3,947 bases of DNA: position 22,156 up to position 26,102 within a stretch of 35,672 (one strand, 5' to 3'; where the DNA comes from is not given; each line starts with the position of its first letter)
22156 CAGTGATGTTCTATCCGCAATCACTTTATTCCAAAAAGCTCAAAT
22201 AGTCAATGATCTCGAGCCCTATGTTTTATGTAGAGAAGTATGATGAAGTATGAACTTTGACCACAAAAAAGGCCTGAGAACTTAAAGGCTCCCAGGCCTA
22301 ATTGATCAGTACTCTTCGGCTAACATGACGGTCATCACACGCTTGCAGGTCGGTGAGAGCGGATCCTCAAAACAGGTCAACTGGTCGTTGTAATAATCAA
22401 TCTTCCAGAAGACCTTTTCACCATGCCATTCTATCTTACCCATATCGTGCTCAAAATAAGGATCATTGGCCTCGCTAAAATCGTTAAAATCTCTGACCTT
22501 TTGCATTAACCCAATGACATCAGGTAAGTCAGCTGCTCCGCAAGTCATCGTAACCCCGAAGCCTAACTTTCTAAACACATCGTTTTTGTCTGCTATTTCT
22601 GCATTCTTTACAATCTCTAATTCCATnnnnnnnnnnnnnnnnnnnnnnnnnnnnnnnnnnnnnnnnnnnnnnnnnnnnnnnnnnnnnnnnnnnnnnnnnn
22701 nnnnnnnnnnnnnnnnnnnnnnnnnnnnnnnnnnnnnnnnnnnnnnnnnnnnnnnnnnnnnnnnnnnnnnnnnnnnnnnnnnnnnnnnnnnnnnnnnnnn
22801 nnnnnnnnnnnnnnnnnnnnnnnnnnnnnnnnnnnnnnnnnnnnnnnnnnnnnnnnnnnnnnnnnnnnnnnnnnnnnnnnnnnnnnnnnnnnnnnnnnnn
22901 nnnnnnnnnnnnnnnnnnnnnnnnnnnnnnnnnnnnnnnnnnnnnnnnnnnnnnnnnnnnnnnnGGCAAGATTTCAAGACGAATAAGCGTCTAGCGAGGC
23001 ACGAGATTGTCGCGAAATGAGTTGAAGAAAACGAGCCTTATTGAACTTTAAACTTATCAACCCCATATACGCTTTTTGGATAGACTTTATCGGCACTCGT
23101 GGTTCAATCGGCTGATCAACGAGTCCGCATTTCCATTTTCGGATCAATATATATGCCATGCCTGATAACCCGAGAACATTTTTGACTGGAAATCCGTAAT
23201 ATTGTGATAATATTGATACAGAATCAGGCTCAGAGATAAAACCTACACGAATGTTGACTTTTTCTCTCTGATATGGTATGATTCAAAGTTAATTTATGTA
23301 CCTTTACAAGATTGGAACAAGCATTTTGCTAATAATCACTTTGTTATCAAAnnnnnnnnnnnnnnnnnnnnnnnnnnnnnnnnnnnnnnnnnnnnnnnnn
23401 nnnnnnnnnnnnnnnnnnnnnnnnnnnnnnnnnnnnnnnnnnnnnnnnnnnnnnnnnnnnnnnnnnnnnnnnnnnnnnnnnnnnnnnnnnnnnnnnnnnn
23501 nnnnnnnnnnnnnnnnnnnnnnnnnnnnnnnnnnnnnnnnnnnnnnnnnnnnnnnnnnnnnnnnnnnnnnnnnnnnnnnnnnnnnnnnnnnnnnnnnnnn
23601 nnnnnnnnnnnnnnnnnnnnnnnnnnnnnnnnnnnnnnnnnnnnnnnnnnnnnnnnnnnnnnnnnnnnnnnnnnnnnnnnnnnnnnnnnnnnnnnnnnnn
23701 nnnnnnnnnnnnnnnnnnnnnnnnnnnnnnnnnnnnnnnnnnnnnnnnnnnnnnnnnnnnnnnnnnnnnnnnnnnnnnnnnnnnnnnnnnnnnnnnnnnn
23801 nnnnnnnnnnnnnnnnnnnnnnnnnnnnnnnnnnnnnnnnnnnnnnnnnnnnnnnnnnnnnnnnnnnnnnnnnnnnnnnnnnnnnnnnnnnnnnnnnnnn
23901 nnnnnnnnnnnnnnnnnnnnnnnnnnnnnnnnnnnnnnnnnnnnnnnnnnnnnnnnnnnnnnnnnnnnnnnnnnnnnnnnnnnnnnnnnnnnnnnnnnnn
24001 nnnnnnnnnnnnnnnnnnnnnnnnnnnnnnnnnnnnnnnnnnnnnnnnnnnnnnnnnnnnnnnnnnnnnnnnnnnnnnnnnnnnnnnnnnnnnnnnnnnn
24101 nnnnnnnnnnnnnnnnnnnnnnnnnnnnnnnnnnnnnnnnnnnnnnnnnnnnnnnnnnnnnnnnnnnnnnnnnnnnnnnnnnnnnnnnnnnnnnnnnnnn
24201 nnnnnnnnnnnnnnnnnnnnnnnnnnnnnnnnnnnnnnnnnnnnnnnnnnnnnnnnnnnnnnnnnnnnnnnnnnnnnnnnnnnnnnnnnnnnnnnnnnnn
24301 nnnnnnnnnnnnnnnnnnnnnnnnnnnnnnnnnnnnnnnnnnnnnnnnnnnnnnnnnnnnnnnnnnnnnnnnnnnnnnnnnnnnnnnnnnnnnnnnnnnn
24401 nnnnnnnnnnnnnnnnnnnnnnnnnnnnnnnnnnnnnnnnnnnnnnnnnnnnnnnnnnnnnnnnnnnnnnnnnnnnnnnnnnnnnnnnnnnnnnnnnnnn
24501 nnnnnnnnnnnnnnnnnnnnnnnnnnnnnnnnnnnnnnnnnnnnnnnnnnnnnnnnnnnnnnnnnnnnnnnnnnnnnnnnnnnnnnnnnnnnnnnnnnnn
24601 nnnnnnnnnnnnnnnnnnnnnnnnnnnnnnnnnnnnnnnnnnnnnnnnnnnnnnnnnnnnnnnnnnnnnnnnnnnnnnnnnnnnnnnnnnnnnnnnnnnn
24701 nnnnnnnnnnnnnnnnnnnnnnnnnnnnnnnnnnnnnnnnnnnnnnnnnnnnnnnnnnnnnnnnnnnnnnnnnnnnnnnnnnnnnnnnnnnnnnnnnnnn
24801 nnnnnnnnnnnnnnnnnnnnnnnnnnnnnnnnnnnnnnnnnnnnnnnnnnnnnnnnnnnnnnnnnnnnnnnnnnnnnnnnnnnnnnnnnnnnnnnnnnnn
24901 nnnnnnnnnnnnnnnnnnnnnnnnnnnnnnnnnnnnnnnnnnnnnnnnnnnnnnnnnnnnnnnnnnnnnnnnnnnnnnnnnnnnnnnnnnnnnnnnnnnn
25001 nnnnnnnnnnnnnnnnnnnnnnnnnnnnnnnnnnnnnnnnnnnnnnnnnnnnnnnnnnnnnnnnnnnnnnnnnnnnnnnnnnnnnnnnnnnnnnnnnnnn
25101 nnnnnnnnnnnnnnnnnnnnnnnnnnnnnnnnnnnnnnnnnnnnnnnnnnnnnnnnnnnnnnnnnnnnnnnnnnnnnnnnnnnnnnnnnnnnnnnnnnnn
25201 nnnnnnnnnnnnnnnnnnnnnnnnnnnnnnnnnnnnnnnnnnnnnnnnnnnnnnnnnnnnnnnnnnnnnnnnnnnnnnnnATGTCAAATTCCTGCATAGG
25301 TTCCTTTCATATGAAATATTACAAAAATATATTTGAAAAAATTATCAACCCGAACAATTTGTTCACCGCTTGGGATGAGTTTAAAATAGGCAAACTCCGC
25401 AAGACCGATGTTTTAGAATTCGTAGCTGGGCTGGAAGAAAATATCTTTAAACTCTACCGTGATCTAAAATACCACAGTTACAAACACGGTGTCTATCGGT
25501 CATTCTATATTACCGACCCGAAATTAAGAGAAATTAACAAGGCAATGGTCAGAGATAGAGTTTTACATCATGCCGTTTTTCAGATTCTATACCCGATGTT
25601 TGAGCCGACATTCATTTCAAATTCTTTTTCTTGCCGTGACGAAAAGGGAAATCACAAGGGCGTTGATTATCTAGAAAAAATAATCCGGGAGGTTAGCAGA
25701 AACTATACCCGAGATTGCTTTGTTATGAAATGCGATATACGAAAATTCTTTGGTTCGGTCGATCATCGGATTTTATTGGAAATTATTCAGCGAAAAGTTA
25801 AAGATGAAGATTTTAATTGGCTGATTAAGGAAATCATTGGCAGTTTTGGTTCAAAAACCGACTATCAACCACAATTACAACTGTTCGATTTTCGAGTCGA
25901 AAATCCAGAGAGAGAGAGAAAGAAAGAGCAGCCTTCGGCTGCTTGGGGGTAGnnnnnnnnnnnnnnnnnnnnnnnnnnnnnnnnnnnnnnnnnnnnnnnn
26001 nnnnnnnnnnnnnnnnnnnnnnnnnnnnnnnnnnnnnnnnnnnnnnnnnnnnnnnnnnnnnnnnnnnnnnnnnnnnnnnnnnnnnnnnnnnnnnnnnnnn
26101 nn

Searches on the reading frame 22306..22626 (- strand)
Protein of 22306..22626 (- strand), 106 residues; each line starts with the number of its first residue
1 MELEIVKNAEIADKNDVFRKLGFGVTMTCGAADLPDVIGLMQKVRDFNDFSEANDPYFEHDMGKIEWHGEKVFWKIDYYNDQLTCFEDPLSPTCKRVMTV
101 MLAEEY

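Call 10: search_protein_families(library=pfam, proteins=[window:22306-22626:-], max_evalue=0.001)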
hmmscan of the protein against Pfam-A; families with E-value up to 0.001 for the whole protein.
window:22306-22626:- (106 aa): 1 family
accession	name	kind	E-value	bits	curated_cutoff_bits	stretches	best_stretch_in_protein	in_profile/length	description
PF12599.13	DUF3768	-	1.2e-23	83.3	25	1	36-105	12-83/83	Protein of unknown function (DUF3768)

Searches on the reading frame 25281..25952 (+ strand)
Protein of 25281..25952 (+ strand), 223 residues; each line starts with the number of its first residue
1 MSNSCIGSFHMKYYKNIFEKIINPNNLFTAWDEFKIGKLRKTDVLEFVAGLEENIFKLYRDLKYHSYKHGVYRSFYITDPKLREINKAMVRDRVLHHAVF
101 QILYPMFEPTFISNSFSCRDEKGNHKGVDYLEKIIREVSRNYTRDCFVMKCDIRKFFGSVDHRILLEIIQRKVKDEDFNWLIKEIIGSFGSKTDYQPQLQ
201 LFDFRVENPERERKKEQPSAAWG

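Call 9: search_protein_families(library=pfam, proteins=[window:25281-25952:+], max_evalue=0.001)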
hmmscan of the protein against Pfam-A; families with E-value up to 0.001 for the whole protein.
window:25281-25952:+ (223 aa): 1 family
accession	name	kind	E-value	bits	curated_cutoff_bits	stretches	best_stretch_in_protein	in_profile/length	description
PF00078.32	RVT_1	-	7.9e-07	29.4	29.6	1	81-181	8-102/205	Reverse transcriptase (RNA-dependent DNA polymerase)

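Call 86: search_protein_families(library=padloc, proteins=[window:25281-25952:+], max_evalue=0.001)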
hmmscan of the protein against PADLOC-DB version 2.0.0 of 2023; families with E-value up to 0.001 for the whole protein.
window:25281-25952:+ (223 aa): 19 families
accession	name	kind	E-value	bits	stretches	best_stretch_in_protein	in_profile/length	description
PDLC01136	RT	-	8.2e-28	95.6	1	18-188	2-171/263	RT (reverse transcriptase)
PDLC02063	Cas1_IIIb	-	5.3e-15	53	1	46-188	37-175/617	-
PDLC03754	RT_UG17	-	1.1e-11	42.2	1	42-187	35-169/429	DRT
PDLC03778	RT_UG39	-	1e-10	39.3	1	81-177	134-232/541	DRT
PDLC03755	RT_UG18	-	2.6e-10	38.3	1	58-186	39-159/295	DRT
PDLC03688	HEase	-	2.1e-09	34.7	1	50-186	61-194/599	homing endonuclease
PDLC03785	RT_UG9_large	-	4.6e-08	29.8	1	44-187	264-420/772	DRT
PDLC03779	RT_UG4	-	5.4e-08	30.3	1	91-186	70-156/307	DRT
PDLC03766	Drt9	-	8.8e-08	29.4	1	72-171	90-183/488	DRT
PDLC03764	RT_UG26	-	9.1e-08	29.2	1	103-186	92-169/398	DRT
PDLC03773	RT_UG34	-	1.6e-07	28.6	1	72-176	66-183/512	DRT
PDLC01607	RT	-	2.2e-05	22.7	1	70-181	6-78/161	"CAS-I,CAS-II,CAS-III,CAS-IV,CAS-V,CAS-VI; acquisition_associated"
PDLC03771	RT_UG32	-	4.3e-05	20.3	1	89-172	101-188/521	DRT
PDLC03757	Drt2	-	8.5e-05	19.7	1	127-172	180-223/502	DRT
PDLC03777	RT_UG38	-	0.0001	20.2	1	133-197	53-117/309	DRT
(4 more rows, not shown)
